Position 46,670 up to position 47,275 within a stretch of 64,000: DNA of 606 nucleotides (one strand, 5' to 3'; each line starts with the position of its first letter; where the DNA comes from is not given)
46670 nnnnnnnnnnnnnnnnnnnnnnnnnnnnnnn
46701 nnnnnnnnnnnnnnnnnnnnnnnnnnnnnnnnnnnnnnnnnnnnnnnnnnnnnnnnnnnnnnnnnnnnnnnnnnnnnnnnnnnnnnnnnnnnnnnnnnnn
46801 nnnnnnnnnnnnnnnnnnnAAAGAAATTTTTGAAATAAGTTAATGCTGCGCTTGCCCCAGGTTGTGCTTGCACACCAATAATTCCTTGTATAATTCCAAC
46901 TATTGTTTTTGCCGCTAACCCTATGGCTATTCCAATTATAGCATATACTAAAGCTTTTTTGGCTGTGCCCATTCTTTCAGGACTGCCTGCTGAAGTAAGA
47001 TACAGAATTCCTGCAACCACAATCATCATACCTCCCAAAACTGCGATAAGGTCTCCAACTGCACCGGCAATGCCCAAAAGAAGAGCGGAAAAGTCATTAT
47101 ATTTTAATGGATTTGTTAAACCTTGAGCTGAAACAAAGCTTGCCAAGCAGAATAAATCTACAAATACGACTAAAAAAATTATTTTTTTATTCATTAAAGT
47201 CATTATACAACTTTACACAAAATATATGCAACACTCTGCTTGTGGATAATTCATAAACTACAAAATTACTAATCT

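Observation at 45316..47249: Array of five divergent VirB2/TrbC-like pilin genes with no T4SS machinery nearby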

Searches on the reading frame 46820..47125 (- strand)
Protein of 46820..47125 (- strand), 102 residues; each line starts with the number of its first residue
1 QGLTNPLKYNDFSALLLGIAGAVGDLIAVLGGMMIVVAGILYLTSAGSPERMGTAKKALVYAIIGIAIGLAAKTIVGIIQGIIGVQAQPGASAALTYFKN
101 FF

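Call 57: search_solved_structures(query=A3, max_evalue=10, show_alignments=2)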
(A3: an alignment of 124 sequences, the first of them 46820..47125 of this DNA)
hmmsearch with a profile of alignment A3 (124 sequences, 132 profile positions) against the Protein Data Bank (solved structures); distinct sequences matched with E-value up to 10: 0.

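Call 66: predict_structure(alignment_id=A3)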
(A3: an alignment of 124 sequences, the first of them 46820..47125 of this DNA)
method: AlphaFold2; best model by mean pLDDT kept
length: 102 residues; sequences in the alignment: 124
mean_pLDDT: 84.0   pTM: 0.60
mean pLDDT of the five models: 84.0, 79.9, 79.8, 74.5, 74.4
residues with pLDDT >= 90: 45; 70-90: 36; 50-70: 21; < 50: 0
segments of 3 or more residues with pLDDT < 50: none
pLDDT, mean of each block of 10 residues (from residue 1): 80 84 92 96 95 95 92 82 67 63 61
secondary structure, 60 per line:
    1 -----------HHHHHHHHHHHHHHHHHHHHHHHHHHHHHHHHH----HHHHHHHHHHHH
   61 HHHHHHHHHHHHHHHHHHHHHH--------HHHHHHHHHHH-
elements in order: H12-44 H49-82 H91-101

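Call 69: fold_search(model_id=the predicted structure, library=pdb)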
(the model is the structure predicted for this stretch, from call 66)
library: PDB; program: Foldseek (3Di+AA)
matches with E <= 10: 175; with E <= 0.001: 0
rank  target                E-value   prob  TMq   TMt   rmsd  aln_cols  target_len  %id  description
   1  6ixg_B                1.2e+00  0.23  0.32  0.17  10.4        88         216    9  Crystal structure of native apo SH3BP5 (P41) (released 2019-03-20)
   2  3q84_H                1.3e+00  0.66  0.47  0.20  12.1        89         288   12  Crystal structure of human PACSIN 1 F-BAR domain (released 2012-02-22)
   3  9a72_A                1.7e+00  0.87  0.61  0.23  10.2        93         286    9  Integrative model of YFMS-CHEW by crosslinking MS and deep learning (released 2024-09-18)
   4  6h2f_A                1.8e+00  0.84  0.48  0.17   3.9        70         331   18  Structure of the pre-pore AhlB of the tripartite alpha-pore forming toxin, AHL, from Aeromonas hydrophila. (released 2019-07-10)
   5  9asc_A                1.8e+00  0.63  0.48  0.17   5.4        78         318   24  Cryo-EM Structure of the Glycosyltransferase ArnC from Salmonella enterica in the UDP-bound State Determined on Talos  (released 2025-02-05)
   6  8cqo_A                1.8e+00  0.20  0.34  0.20  11.1        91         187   15  Crystal structure of Borrelia burgdorferi paralogous family 12 outer surface protein BBK01 (Se-Met data) (released 2024-03-13)
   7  6uuj_E                1.8e+00  0.11  0.28  0.21   8.0        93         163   20  Structure of PE5-PPE4-EspG3 complex from the type VII (ESX-3) secretion system, space group P212121 (released 2020-01-29)
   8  1ijp_MODEL_1_A        1.9e+00  0.60  0.44  0.54   3.6        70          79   20  Solution Structure of Ala20Pro/Pro64Ala substituted subunit c of Escherichia coli ATP synthase (released 2002-03-27)
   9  6uuj_H                1.9e+00  0.10  0.27  0.21   8.1        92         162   21  Structure of PE5-PPE4-EspG3 complex from the type VII (ESX-3) secretion system, space group P212121 (released 2020-01-29)
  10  9rcv_E                2.0e+00  0.91  0.52  0.09   2.3        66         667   18  Structure of the Human Peptide-Loading Complex Arrested by HCMV US6 (released 2025-12-03)
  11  9div_E                2.5e+00  0.18  0.35  0.30   6.8        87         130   15  The crystal structure of de novo designed ChuA binding protein C8 (released 2025-05-21)
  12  6uuj_B                2.5e+00  0.10  0.28  0.20   8.0        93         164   18  Structure of PE5-PPE4-EspG3 complex from the type VII (ESX-3) secretion system, space group P212121 (released 2020-01-29)
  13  6yvd_D                2.9e+00  0.28  0.38  0.13   4.4        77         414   10  Head segment of the S.cerevisiae condensin holocomplex in presence of ATP (released 2020-07-22)
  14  8cqn_B                2.9e+00  0.14  0.34  0.20  11.5        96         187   17  Crystal structure of Borrelia burgdorferi paralogous family 12 outer surface protein BBK01 (released 2024-03-13)
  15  5hxh_B                2.9e+00  0.11  0.34  0.14  14.7       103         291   13  Structural mechanisms of extracellular ion exchange and induced binding-site occlusion in the sodium-calcium exchanger (released 2016-05-11)
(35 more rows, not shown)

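Call 71: search_protein_representatives(alignment_id=A3)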
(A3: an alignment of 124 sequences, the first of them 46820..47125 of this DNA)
Query: 124 sequences, 132 profile positions. Proteins with E-value up to 0.001 (for the whole library): 53275; up to 1e-10: 7787; up to 1e-30: 111. The best 150 are listed.
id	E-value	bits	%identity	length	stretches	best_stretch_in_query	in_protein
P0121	3.1e-90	314.9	-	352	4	5-109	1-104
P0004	2.5e-61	221.4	-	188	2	5-112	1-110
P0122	2.3e-60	218.3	-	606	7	5-110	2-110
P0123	7.3e-55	200.5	-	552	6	24-107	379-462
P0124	2.0e-54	199.1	-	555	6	43-110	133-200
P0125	3.5e-53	195.1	-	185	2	3-120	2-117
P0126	1.4e-52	193.1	-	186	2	7-114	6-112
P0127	8.0e-51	187.4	-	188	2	5-113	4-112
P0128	4.2e-49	181.9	-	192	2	5-116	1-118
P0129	7.5e-49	181.0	-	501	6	43-109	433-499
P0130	1.2e-48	180.4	-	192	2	39-114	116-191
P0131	3.1e-48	179.0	-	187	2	4-109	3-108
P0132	3.9e-46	172.2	-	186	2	5-116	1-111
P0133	1.0e-45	170.9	-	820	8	46-107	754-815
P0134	3.2e-45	169.3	-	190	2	4-115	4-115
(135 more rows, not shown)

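Call 100: search_protein_families(library=ncbifam, alignment_id=A3, max_evalue=0.001)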
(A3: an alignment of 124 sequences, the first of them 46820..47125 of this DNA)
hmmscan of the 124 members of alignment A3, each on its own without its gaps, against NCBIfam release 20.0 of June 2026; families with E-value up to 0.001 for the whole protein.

A. member 1, window:46820-47125:- (102 aa): 1 family
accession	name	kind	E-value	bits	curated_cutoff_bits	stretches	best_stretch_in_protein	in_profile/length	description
NF045849.1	ICE_MMCAP2_0565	equivalog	6.6e-05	22.5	40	1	19-83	16-80/80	Mbov_0395 family pilin-like conjugal transfer protein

B. families by the number of members that match (of 124 scanned): 2 families
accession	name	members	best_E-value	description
NF045849.1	ICE_MMCAP2_0565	119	3.7e-13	Mbov_0395 family pilin-like conjugal transfer protein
NF033635.1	SLATT_fungal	1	0.00026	SLATT domain-containing protein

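Call 101: search_protein_families(library=pfam, alignment_id=A3, max_evalue=0.001)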
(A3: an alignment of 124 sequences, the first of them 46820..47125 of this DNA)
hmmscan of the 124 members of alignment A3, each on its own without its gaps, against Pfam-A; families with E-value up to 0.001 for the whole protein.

A. member 1, window:46820-47125:- (102 aa): 1 family
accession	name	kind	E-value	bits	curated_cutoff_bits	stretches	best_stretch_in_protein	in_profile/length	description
PF18895.5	T4SS_pilin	-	1.4e-10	41.5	26.6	1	15-79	8-71/71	Type IV secretion system pilin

B. families by the number of members that match (of 124 scanned): 6 families
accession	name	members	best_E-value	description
PF18895.5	T4SS_pilin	123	5.1e-21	Type IV secretion system pilin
PF04956.18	TrbC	101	2.6e-12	TrbC/VIRB2 pilin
PF04306.18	DUF456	1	0.00027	Protein of unknown function (DUF456)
PF25392.1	MS_channel_TM1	1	0.00029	Mechanosensitive ion channel, transmembrane helix 1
PF02308.21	MgtC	1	0.00042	MgtC family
PF10379.14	nec1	1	0.00084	Virulence protein nec1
